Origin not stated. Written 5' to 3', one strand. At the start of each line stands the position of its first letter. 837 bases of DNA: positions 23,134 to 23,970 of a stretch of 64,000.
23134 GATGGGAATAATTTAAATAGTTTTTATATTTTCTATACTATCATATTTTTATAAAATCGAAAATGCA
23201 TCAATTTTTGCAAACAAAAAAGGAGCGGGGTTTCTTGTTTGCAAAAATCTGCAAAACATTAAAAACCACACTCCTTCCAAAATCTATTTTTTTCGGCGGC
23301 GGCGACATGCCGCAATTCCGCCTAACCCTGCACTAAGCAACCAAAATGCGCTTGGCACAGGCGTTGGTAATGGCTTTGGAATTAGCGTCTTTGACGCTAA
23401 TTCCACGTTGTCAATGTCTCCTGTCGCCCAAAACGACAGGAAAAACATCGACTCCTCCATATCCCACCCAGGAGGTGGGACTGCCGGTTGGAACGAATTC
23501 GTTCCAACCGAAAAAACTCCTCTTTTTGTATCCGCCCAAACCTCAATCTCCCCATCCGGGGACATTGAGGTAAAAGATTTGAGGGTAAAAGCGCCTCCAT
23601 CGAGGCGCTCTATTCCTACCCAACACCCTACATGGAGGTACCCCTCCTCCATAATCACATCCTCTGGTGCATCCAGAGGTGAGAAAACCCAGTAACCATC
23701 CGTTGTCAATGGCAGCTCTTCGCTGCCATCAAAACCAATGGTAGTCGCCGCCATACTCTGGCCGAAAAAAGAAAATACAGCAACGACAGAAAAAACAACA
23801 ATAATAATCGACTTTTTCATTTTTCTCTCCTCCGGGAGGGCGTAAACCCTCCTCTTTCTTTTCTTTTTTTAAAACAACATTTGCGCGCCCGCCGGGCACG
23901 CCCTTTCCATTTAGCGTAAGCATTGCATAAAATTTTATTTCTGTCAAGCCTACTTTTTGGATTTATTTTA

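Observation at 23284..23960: GC-rich gene encoding a secreted protein with a PEP-CTERM-like sorting tail, in an organism context where exosortase systems are unexpected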

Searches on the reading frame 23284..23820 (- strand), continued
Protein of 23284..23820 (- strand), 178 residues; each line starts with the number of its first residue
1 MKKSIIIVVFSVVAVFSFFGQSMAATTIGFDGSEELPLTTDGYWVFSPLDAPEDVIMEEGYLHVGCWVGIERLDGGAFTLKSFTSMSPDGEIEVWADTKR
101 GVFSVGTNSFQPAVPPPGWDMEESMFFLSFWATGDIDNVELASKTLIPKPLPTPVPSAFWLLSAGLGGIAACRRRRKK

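Call 71: search_protein_families(library=ncbifam, proteins=[P0002, P0014, P0015, P0016, P0004], max_evalue=0.1)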
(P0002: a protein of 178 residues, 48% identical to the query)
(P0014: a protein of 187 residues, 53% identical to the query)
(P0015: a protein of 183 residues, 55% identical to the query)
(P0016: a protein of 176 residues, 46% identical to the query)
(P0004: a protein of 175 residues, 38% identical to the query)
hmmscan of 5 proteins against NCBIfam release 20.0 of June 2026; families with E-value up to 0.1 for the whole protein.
P0002 (178 aa): 5 families
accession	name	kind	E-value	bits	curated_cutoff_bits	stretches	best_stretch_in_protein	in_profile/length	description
TIGR03370.1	VPLPA-CTERM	domain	2.7e-05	24.1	25.35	1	154-177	1-24/25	VPLPA-CTERM sorting domain-containing protein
NF033554.9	floc_PepA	equivalog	7.1e-05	22.7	80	1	153-178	236-261/261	flocculation-associated PEP-CTERM protein PepA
NF041927.1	Xrt_dep_XDP1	equivalog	0.00095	19.2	125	1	145-177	212-242/242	exosortase-dependent surface protein XDP1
NF038125.1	PEP_CTERM_THxN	subfamily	0.0012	18.5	85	1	146-177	216-246/246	THxN family PEP-CTERM protein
NF041538.1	PEP_EDSA_1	subfamily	0.005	16.5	100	1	154-177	284-307/307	EDSAP-1 family PEP-CTERM protein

P0014 (187 aa): 3 families
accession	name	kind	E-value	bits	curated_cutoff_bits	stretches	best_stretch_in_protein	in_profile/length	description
NF033554.9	floc_PepA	equivalog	0.00046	20.1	80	1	161-187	235-261/261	flocculation-associated PEP-CTERM protein PepA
TIGR03370.1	VPLPA-CTERM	domain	0.0011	18.9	25.35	1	163-187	1-25/25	VPLPA-CTERM sorting domain-containing protein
NF041538.1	PEP_EDSA_1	subfamily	0.02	14.5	100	1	161-186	282-307/307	EDSAP-1 family PEP-CTERM protein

P0015 (183 aa): 7 families
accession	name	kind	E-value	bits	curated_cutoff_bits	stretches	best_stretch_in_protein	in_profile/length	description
TIGR03370.1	VPLPA-CTERM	domain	9.7e-06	25.5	25.35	1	159-182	1-24/25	VPLPA-CTERM sorting domain-containing protein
NF033554.9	floc_PepA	equivalog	2.7e-05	24.1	80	1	158-183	236-261/261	flocculation-associated PEP-CTERM protein PepA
NF041927.1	Xrt_dep_XDP1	equivalog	0.00021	21.4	125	1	148-182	212-242/242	exosortase-dependent surface protein XDP1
NF041538.1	PEP_EDSA_1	subfamily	0.00042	20.1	100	1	144-182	270-307/307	EDSAP-1 family PEP-CTERM protein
NF038125.1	PEP_CTERM_THxN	subfamily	0.00099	18.8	85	1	150-182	215-246/246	THxN family PEP-CTERM protein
NF038120.1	PEP_CTERM_QFxxD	subfamily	0.034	14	80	0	142-181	186-215/215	NF038120 family PEP-CTERM protein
TIGR02595.1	PEP_CTERM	domain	0.055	14.3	16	0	160-182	2-23/24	PEP-CTERM sorting domain-containing protein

P0016 (176 aa): 8 families
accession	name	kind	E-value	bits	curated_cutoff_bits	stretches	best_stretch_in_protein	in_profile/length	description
TIGR03370.1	VPLPA-CTERM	domain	5.6e-06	26.2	25.35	1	151-175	1-25/25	VPLPA-CTERM sorting domain-containing protein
NF033554.9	floc_PepA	equivalog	1.2e-05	25.3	80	1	150-175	236-261/261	flocculation-associated PEP-CTERM protein PepA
NF038120.1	PEP_CTERM_QFxxD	subfamily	0.00024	21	80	1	134-174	185-214/215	NF038120 family PEP-CTERM protein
NF041538.1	PEP_EDSA_1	subfamily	0.0003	20.6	100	1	151-174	284-307/307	EDSAP-1 family PEP-CTERM protein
NF041927.1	Xrt_dep_XDP1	equivalog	0.00053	20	125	1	146-174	214-242/242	exosortase-dependent surface protein XDP1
NF038125.1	PEP_CTERM_THxN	subfamily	0.002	17.7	85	1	147-174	219-246/246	THxN family PEP-CTERM protein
NF038129.1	PEP_NF038129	equivalog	0.015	15.2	65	1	147-174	167-194/194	NF038129 family PEP-CTERM protein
NF033947.0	PEP-cistern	hypoth_equivalog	0.026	14.3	60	0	146-173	168-195/195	cistern family PEP-CTERM protein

P0004 (175 aa): 5 families
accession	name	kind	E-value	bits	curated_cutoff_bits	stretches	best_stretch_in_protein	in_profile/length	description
TIGR03370.1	VPLPA-CTERM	domain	4.5e-06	26.6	25.35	1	151-174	1-24/25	VPLPA-CTERM sorting domain-containing protein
NF033554.9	floc_PepA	equivalog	9.3e-06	25.6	80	1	132-174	220-260/261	flocculation-associated PEP-CTERM protein PepA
NF041538.1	PEP_EDSA_1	subfamily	0.0053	16.5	100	1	151-174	284-307/307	EDSAP-1 family PEP-CTERM protein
NF038120.1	PEP_CTERM_QFxxD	subfamily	0.011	15.7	80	1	142-173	185-215/215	NF038120 family PEP-CTERM protein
NF041927.1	Xrt_dep_XDP1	equivalog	0.029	14.3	125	1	150-174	218-242/242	exosortase-dependent surface protein XDP1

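Call 72: predict_structure(alignment_id=A3)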
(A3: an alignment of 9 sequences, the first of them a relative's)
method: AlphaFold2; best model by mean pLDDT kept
length: 178 residues; sequences in the alignment: 9
mean_pLDDT: 57.7   pTM: 0.43
mean pLDDT of the five models: 57.7, 49.6, 46.3, 44.5, 42.7
residues with pLDDT >= 90: 0; 70-90: 36; 50-70: 98; < 50: 44
segments of 3 or more residues with pLDDT < 50: 59-63, 109-113, 123-127, 129-154
pLDDT, mean of each block of 10 residues (from residue 1): 75 70 58 67 71 50 57 67 55 59 53 52 49 35 37 54 69 61
secondary structure, 60 per line:
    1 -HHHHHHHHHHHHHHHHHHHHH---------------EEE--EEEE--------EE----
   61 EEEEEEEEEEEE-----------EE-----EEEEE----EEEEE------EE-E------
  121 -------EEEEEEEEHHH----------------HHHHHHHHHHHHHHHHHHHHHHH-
elements in order: H2-22 E38-40 E43-46 E61-72 E91-95 E100-104 E128-135 H155-177

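Call 77: fold_search(model_id=the predicted structure, library=pdb)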
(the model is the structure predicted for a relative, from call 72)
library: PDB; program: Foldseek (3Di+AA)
matches with E <= 10: 529; with E <= 0.001: 0
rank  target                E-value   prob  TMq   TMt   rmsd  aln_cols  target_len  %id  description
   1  8hjx_B                8.6e-02  0.18  0.14  0.22  14.4       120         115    8  Crystal structure of a cupin protein (tm1459, H52A/H58E mutant) in copper (Cu) substituted form (released 2023-06-14)
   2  6l2f_B                1.2e-01  0.16  0.16  0.22  14.3       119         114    8  Crystal structure of a cupin protein (tm1459, H54AH58A mutant) in copper (Cu) substituted form (released 2020-04-01)
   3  8zyg_B                1.3e-01  0.14  0.17  0.21  13.8       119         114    7  Crystal structure of a cupin protein (tm1459, I49C-4py/H52A/C106D mutant) in copper (Cu) substituted form (released 2024-09-04)
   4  2pfw_A                1.6e-01  0.23  0.18  0.26  12.8       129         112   14  CRYSTAL STRUCTURE OF A RMLC-LIKE CUPIN (SFRI_3105) FROM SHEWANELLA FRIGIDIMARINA NCIMB 400 AT 1.90 A RESOLUTION (released 2007-04-17)
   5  6l2e_B                2.0e-01  0.10  0.14  0.18  13.8       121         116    9  Crystal structure of a cupin protein (tm1459, H52A mutant) in copper (Cu) substituted form (released 2020-04-01)
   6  8awp_B                2.3e-01  0.09  0.15  0.20  13.4       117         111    8  Crystal structure of a manganese-containing cupin (tm1459) from Thermotoga maritima, variant 208 (V19I/R23H/M38I/I60F/ (released 2023-03-08)
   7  8zyh_A                2.3e-01  0.09  0.15  0.20  13.5       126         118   12  Crystal structure of a cupin protein (tm1459, I49C-4py/H52A/H54A/C106D mutant) in copper (Cu) substituted form (released 2024-09-04)
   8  8awo_A                2.5e-01  0.14  0.18  0.24  12.9       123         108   13  Crystal structure of a manganese-containing cupin (tm1459) from Thermotoga maritima, variant AIFQ (Y7A/M38I/Y83F/C106Q (released 2023-03-08)
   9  6l2f_A                2.5e-01  0.10  0.14  0.19  14.1       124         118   11  Crystal structure of a cupin protein (tm1459, H54AH58A mutant) in copper (Cu) substituted form (released 2020-04-01)
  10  1rc6_A                2.6e-01  0.08  0.14  0.12  16.8       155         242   14  Crystal structure of protein Ylba from E. coli, Pfam DUF861 (released 2003-11-18)
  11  5wse_B                2.8e-01  0.10  0.15  0.20  13.3       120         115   11  Crystal structure of a cupin protein (tm1459) in osmium (Os) substituted form I (released 2017-05-31)
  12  6l2e_A                2.9e-01  0.08  0.14  0.18  14.3       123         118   13  Crystal structure of a cupin protein (tm1459, H52A mutant) in copper (Cu) substituted form (released 2020-04-01)
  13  5bxg                  3.1e-01  0.33  0.24  0.27  13.8       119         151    8  Crystal structure of an uncharacterized beta-sandwich protein (CD630_09570) from Clostridium difficile 630 at 1.90 A res (released 2015-07-08)
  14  1vj2_A                3.6e-01  0.10  0.17  0.21  13.8       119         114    9  Crystal structure of a novel family of manganese-containing cupin (tm1459) from thermotoga maritima at 1.65 A resoluti (released 2003-12-09)
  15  2pyt_A                3.8e-01  0.08  0.14  0.18  14.8       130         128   11  Crystal structure of a putative ethanolamine utilization protein q (eutq, stm2468) from salmonella typhimurium lt2 at  (released 2007-05-29)
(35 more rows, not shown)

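Call 78: find_related_loci(query=A2, collection=viral_contigs, flank=5000)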
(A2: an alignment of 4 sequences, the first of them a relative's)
Query A2 (178 aa) in viral_contigs; peptide patterns used: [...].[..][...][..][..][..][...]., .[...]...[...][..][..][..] (x = any residue, [..] = any of these).
26 stretches matched a pattern, but none encodes a relative of the query by tblastn (E <= 1e-3).

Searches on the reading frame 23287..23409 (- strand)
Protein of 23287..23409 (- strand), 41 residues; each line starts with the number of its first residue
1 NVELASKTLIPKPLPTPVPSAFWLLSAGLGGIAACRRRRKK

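Call 20: search_dna_similar(query=window:23287-23409:-, collection=plasmids, mode=protein, max_evalue=10, max_rows=30)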
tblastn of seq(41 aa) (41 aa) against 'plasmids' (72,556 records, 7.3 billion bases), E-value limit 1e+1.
Records with a match: 19; places in all: 20; records where one place covers at least 80% of the query: 6.
Best place of each record, by identity: 60-80% 1; <60% 18.
By first word of the organism name: Shewanella 4; Roseobacter 3; Jannaschia 2; Rhodobacteraceae 2; Kitasatospora 1; Qingshengfaniella 1; Roseomonas 1; Rhizobium 1; Desulfosarcina 1; Massilia 1; and 2 more.
By predicted mobility (MOB-suite, as given by PLSDB): non-mobilizable 13; conjugative 4; mobilizable 2.
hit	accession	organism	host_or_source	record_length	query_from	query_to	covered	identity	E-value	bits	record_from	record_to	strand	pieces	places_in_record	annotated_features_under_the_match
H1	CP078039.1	Shewanella putrefaciens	Whole Organism,sink handle in ICU Room ...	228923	1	38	93%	39.5%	9e+0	29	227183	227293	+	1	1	hypothetical protein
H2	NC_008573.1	Shewanella sp. ANA-3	-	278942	1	38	93%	39.5%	9e+0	29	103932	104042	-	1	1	hypothetical protein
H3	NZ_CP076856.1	Shewanella decolorationis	sludge,sludge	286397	1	38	93%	39.5%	9e+0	29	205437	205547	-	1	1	hypothetical protein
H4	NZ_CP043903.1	Shewanella sp. LC6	-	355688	1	38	93%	39.5%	9e+0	29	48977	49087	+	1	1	none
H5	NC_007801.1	Jannaschia sp. CCS1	-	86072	15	39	61%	60.0%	8e-3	38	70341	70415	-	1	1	VPLPA-CTERM sorting domain-containing protein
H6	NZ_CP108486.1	Kitasatospora sp. NBC_01246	-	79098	1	38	93%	36.8%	3e+0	30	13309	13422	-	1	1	hypothetical protein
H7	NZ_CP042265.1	Qingshengfaniella alkalisoli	cell culture,saline soil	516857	17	40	59%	58.3%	1e+0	32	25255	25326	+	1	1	VPLPA-CTERM sorting domain-containing protein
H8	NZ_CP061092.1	Roseomonas marmotae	Marmota himalayana,pure culture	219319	4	39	88%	37.8%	5e+0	30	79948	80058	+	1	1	PEP-CTERM sorting domain-containing protein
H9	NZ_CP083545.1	Jannaschia sp. W003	-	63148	15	40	63%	51.7%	2e+0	31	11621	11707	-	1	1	VPLPA-CTERM sorting domain-containing protein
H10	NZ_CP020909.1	Rhizobium etli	Phaseolus vulgaris,cell culture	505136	14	41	68%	46.4%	3e+0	30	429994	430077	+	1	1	AraC family transcriptional regulator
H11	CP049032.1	Rhodobacteraceae bacterium SC52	Apostichopus japonicus,pure ...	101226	13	39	66%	48.1%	2e-1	34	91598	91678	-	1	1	VPLPA-CTERM sorting domain-containing protein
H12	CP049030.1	Rhodobacteraceae bacterium SC52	Apostichopus japonicus,pure ...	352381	11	40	73%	43.3%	7e-2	35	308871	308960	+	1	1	hypothetical protein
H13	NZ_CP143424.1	Roseobacter litoralis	Fucus vesiculosus var. spiralis,cell ...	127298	17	39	56%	52.2%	4e-2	36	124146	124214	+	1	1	VPLPA-CTERM sorting domain-containing protein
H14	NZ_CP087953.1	Desulfosarcina sp. BuS5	-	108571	15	41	66%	44.4%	2e+0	32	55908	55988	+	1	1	PEP-CTERM sorting domain-containing protein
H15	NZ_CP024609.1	Massilia violaceinigra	cell culture,Tianshan glacier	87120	13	40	68%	41.9%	9e+0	29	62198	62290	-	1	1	PEP-CTERM sorting domain-containing protein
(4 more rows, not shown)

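Call 39: get_annotated_region(hit=H14, flank=20000)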
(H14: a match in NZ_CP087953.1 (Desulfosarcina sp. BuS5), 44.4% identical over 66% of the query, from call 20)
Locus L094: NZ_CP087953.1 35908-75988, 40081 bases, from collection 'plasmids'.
description: Desulfosarcina sp. BuS5 plasmid unnamed1, complete sequence
organism: Desulfosarcina sp. BuS5 (NCBI taxid 933262)
taxonomy: Bacteria; Thermodesulfobacteriota; Desulfobacteria; Desulfobacterales; Desulfosarcinaceae; Desulfosarcina; Desulfosarcina sp. BuS5
host: -; source: -; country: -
typing (MOB-suite, as given by PLSDB): non-mobilizable
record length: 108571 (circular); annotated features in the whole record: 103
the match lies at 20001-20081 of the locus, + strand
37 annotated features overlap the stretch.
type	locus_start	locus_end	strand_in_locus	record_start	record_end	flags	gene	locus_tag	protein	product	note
CDS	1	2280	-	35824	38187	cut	-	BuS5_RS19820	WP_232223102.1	helicase-related protein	-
CDS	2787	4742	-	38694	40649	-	-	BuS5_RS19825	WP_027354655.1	hypothetical protein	-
CDS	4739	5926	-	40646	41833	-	-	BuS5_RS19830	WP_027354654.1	hypothetical protein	-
CDS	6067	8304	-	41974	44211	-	-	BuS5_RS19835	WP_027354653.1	AAA family ATPase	-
CDS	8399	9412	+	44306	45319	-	-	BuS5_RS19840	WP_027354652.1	WYL domain-containing protein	-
CDS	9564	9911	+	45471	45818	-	-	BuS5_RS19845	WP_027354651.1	hypothetical protein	-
CDS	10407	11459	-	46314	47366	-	-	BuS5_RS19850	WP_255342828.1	Y-family DNA polymerase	-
CDS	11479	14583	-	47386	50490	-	-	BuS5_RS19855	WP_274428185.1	Tn3 family transposase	-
CDS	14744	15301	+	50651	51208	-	-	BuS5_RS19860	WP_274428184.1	recombinase family protein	GO:0006310 - DNA recombination [Evidence IEA]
CDS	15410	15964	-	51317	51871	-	-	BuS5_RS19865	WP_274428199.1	type IV secretion system DNA-binding domain-containing protein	-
CDS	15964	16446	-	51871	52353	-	-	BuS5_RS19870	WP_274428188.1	hypothetical protein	-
CDS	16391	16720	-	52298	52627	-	-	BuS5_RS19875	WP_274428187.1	hypothetical protein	-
CDS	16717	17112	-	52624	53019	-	-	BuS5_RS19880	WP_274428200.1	CPBP family intramembrane glutamic endopeptidase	GO:0071586 - CAAX-box protein processing [Evidence IEA]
CDS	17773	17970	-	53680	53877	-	-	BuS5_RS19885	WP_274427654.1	hypothetical protein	-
CDS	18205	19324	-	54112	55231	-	-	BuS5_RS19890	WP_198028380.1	IS3 family transposase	-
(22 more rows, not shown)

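Call 50: get_annotated_region(hit=H5, flank=20000)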
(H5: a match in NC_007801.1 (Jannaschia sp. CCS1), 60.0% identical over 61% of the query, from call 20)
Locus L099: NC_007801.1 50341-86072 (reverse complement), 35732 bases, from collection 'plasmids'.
description: Jannaschia sp. CCS1 plasmid p1, complete sequence
organism: Jannaschia sp. CCS1 (NCBI taxid 290400)
taxonomy: Bacteria; Pseudomonadota; Alphaproteobacteria; Rhodobacterales; Roseobacteraceae; Jannaschia; Jannaschia sp. CCS1
host: -; source: -; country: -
typing (MOB-suite, as given by PLSDB): mobilizable; replicon rep_cluster_1029; relaxase MOBQ
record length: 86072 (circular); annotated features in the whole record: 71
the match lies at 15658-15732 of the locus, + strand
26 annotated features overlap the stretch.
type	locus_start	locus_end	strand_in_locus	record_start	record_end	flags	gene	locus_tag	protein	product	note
CDS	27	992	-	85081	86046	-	-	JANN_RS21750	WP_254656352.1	FkbM family methyltransferase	-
CDS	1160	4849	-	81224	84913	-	-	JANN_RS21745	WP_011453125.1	glycosyltransferase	-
CDS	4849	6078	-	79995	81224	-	-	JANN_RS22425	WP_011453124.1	FkbM family methyltransferase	-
CDS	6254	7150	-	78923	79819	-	-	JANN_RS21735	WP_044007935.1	NAD-dependent epimerase/dehydratase family protein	-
CDS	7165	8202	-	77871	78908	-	gmd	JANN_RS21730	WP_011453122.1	GDP-mannose 4,6-dehydratase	GO:0000271 - polysaccharide biosynthetic process [Evidence IEA]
CDS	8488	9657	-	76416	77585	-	-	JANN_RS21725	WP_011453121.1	glycosyltransferase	-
CDS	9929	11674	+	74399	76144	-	-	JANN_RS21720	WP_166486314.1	ABC transporter ATP-binding protein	-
CDS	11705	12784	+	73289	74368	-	-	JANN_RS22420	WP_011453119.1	rhamnan synthesis F family protein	-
CDS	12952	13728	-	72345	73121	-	-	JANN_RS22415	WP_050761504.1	FkbM family methyltransferase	-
CDS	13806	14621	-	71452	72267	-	-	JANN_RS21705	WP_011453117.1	glycosyltransferase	-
CDS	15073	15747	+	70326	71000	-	-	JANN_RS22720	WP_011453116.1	VPLPA-CTERM sorting domain-containing protein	-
CDS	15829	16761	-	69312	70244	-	-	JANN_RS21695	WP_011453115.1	glycosyltransferase family A protein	-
CDS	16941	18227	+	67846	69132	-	-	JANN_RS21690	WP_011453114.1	glycosyltransferase family 4 protein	-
CDS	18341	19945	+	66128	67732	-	xrtD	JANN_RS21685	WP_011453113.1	VPLPA-CTERM-specific exosortase XrtD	GO:0043687 - post-translational protein modification [Evidence IEA]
CDS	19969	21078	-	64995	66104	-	-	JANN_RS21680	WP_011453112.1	glycosyltransferase family 2 protein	-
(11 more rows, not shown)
